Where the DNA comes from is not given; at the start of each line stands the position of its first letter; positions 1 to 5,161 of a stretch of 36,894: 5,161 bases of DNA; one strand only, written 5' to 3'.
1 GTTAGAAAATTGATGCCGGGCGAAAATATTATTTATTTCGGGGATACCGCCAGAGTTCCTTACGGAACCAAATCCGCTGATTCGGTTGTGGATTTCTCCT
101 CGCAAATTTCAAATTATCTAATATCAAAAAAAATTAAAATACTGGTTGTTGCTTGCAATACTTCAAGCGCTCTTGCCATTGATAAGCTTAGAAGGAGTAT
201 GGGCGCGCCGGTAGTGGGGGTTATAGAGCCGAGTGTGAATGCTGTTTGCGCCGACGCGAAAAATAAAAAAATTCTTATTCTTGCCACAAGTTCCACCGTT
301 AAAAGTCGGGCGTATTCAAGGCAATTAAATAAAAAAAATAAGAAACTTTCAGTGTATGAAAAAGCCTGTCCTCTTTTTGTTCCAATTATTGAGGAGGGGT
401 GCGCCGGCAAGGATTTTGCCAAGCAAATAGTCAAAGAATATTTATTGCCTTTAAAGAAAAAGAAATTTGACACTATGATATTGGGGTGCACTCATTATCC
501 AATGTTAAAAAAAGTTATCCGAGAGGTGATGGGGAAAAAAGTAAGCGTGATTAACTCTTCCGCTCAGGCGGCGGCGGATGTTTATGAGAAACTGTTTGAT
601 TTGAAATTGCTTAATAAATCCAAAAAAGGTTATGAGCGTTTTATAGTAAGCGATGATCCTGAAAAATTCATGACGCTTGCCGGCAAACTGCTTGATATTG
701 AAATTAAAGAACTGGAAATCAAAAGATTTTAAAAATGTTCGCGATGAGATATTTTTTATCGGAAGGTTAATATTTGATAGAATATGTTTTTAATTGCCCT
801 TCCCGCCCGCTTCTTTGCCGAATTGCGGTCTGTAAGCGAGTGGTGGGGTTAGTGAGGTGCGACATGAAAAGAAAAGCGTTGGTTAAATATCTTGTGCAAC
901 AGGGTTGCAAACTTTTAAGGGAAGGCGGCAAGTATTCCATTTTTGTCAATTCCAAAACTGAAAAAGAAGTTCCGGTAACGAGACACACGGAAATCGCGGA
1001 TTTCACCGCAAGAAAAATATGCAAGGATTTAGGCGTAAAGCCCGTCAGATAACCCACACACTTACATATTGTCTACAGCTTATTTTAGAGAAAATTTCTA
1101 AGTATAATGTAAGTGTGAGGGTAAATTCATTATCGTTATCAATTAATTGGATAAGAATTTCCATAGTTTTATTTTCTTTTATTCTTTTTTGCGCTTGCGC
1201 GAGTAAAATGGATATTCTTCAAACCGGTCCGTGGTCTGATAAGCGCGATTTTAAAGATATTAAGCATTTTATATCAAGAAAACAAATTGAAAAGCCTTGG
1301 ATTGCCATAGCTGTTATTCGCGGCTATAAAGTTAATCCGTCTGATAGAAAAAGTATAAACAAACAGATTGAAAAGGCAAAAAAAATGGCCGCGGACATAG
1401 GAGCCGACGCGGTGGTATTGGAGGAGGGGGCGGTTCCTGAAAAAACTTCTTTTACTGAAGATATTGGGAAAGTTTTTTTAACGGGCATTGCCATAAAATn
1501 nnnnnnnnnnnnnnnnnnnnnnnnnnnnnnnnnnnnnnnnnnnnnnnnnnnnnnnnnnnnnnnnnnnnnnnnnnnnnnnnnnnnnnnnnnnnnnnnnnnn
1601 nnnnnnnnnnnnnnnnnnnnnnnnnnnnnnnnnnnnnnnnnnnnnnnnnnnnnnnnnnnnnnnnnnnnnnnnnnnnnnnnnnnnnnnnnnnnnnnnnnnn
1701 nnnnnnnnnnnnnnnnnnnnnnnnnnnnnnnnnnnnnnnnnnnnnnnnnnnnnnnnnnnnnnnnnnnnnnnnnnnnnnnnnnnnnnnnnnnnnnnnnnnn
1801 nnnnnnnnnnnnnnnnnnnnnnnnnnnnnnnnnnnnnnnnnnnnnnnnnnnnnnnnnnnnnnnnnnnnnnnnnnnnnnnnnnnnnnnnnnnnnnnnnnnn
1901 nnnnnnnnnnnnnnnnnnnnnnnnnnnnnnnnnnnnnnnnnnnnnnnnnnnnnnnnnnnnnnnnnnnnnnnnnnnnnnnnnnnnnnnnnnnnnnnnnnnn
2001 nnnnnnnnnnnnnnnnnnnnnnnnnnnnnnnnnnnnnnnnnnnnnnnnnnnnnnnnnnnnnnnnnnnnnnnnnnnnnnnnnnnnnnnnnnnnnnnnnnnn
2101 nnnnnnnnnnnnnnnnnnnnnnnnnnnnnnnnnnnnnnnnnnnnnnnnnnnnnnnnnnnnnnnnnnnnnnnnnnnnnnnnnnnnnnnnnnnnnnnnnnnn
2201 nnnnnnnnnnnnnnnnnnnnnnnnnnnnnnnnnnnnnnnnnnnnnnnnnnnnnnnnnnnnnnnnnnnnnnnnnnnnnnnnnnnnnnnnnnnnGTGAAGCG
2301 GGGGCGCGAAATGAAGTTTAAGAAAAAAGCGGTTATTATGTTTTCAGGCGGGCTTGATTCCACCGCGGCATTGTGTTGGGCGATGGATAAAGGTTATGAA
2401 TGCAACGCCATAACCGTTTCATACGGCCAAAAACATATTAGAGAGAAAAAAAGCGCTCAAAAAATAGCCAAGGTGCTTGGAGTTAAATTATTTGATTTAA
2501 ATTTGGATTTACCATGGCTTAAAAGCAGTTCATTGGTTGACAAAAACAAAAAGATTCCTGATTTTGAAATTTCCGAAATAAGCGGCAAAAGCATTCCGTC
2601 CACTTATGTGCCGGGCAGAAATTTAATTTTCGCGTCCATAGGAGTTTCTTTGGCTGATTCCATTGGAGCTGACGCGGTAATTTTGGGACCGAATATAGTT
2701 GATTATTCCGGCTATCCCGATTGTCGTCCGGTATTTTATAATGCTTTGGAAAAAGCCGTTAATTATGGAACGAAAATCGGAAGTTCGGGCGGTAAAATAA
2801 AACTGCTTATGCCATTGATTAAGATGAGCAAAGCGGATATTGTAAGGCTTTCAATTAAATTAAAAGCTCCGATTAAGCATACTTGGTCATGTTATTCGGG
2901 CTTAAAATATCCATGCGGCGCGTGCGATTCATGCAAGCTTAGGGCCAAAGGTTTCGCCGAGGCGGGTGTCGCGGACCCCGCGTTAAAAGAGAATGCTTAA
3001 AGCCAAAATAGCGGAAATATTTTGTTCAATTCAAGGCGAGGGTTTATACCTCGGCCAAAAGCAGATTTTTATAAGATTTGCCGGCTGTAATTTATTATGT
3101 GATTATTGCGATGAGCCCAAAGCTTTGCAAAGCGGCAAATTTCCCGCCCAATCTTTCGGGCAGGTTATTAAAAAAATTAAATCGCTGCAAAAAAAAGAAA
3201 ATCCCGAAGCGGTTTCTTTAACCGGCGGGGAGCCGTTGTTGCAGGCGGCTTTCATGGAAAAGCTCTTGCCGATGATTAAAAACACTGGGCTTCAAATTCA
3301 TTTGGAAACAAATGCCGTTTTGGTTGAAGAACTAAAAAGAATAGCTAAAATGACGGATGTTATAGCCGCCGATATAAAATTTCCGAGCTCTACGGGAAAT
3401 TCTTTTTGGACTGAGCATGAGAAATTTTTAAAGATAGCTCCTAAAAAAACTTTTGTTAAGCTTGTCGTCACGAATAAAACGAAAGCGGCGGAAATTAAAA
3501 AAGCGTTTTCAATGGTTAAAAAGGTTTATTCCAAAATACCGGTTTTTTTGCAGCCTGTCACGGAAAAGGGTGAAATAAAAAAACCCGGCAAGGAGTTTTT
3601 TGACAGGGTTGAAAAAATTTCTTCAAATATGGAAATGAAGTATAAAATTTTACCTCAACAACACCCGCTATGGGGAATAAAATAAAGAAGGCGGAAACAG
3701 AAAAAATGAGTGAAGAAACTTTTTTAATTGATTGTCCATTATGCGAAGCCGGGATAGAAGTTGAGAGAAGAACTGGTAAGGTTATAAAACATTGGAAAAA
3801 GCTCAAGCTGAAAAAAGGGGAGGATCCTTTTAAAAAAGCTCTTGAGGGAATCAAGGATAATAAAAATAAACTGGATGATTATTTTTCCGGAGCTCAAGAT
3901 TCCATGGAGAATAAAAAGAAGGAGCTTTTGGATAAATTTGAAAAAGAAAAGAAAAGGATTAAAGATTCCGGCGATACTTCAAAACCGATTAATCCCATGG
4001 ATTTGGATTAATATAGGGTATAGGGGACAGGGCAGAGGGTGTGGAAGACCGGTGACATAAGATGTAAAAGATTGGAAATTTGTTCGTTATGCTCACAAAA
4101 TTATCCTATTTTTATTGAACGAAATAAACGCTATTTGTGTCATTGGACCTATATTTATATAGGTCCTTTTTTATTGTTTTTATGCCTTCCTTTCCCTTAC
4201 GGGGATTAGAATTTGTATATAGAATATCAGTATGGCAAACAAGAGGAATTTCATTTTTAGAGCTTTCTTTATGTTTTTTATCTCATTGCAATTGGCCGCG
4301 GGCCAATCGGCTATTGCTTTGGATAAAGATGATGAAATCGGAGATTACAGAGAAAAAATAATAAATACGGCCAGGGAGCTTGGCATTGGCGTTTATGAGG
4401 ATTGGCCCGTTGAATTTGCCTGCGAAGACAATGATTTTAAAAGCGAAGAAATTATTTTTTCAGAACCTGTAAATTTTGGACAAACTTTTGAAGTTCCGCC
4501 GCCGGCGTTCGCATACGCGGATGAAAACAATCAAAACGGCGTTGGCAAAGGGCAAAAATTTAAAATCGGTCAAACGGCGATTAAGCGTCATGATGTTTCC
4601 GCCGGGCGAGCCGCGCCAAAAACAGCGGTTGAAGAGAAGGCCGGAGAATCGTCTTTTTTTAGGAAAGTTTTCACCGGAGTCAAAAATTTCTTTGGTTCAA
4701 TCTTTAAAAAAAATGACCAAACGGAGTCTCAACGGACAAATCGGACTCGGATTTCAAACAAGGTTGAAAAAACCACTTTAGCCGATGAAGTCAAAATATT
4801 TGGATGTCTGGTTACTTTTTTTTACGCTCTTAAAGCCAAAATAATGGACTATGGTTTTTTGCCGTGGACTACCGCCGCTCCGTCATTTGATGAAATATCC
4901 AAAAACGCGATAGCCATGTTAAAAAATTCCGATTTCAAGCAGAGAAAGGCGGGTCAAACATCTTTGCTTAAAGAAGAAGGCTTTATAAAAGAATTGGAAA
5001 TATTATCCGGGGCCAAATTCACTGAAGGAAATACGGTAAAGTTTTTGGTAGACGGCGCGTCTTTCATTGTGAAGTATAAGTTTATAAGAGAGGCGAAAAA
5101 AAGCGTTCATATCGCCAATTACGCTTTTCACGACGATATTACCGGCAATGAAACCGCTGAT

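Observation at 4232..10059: Tandem triplet of secreted two-HKD phospholipase-D-superfamily paralogues with an unassigned 250-aa N-terminal domain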

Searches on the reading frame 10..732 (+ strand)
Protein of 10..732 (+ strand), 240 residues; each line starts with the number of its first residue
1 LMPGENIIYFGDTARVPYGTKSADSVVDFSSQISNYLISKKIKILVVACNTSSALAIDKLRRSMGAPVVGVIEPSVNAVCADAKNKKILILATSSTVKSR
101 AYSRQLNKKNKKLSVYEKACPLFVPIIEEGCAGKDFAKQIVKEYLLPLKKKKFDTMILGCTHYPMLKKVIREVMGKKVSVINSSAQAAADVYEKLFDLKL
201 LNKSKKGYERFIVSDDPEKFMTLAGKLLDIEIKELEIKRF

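Call 50: search_protein_families(library=pfam, proteins=[window:10-732:+], max_evalue=0.001)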
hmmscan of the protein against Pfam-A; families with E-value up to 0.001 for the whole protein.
window:10-732:+ (240 aa): 1 family
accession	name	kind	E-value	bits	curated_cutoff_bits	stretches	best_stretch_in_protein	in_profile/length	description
PF01177.27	Asp_Glu_race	-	5.4e-21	75.8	31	1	7-188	30-208/211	Asp/Glu/Hydantoin racemase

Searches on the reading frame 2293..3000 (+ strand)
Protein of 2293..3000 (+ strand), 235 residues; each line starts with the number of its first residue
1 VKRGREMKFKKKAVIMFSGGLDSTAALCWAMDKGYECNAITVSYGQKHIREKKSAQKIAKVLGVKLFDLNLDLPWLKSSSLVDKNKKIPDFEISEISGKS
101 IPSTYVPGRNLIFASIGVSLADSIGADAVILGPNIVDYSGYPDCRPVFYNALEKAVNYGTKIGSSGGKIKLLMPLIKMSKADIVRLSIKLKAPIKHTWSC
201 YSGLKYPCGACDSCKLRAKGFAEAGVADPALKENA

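Call 50: search_protein_families(library=pfam, proteins=[window:2293-3000:+], max_evalue=0.001)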
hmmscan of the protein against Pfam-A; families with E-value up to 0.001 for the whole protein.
window:2293-3000:+ (235 aa): 7 families
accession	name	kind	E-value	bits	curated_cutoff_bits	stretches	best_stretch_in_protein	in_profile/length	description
PF06508.19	QueC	-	4.6e-70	235.8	22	1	12-224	1-209/210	Queuosine biosynthesis protein QueC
PF02568.20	ThiI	-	3e-06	27.4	20.5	0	11-62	4-56/197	Thiamine biosynthesis protein (ThiI)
PF02540.23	NAD_synthase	-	7e-05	22.5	21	0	8-85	17-95/242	NAD synthase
PF24167.1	DUF7411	-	0.00027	21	28.7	1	12-79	2-66/194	Family of unknown function (DUF7411)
PF00764.25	Arginosuc_synth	-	0.0004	20.9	27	1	12-59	1-52/162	Arginosuccinate synthase N-terminal HUP domain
PF00733.27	Asn_synthase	-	0.00078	19.6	21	0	7-68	14-76/354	Asparagine synthase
PF01171.26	ATP_bind_3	-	0.00088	19.5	27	0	13-73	2-68/182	PP-loop family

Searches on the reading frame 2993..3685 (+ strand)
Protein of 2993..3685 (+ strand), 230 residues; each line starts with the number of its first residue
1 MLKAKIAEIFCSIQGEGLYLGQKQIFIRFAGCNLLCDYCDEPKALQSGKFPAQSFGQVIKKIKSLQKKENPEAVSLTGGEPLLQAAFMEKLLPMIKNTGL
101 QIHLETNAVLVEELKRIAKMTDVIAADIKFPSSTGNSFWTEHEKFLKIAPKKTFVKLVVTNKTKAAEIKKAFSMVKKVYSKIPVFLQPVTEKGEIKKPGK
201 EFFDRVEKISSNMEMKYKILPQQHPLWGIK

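Call 50: search_protein_families(library=pfam, proteins=[window:2993-3685:+], max_evalue=0.001)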
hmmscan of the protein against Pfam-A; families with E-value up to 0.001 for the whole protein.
window:2993-3685:+ (230 aa): 2 families
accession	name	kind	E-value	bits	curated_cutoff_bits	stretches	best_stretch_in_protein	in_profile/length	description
PF04055.27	Radical_SAM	-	2.6e-15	57.4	29.5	1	29-154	4-126/166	Radical SAM superfamily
PF13353.11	Fer4_12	-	1.1e-09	39.1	22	1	14-123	2-111/137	4Fe-4S single cluster domain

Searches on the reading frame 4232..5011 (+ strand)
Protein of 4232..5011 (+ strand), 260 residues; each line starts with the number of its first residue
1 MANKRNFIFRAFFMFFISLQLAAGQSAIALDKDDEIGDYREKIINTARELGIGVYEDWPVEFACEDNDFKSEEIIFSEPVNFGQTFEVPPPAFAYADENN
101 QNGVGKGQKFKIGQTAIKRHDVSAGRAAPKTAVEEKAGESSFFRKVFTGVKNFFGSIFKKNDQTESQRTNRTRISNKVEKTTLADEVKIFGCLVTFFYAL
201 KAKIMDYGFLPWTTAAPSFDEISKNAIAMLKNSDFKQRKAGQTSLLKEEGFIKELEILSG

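Call 17: search_protein_representatives(protein=window:4232-5011:+)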
Query: 260 residues. Proteins with E-value up to 0.001 (for the whole library): 9; up to 1e-10: 6; up to 1e-30: 2. The best 9 are listed.
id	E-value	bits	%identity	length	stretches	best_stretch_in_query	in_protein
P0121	7.4e-168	572.5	100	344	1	1-260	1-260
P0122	1.3e-49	185.2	73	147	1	4-133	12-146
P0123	4.4e-25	104.9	49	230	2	178-259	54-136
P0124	1.9e-18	83.2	48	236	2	188-260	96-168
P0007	6.5e-18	81.4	44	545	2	189-260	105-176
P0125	6.6e-12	61.8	46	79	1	1-74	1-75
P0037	1.6e-09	54.0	35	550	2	183-260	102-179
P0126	4.9e-09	52.4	42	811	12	201-220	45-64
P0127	1.6e-05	40.9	50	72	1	44-93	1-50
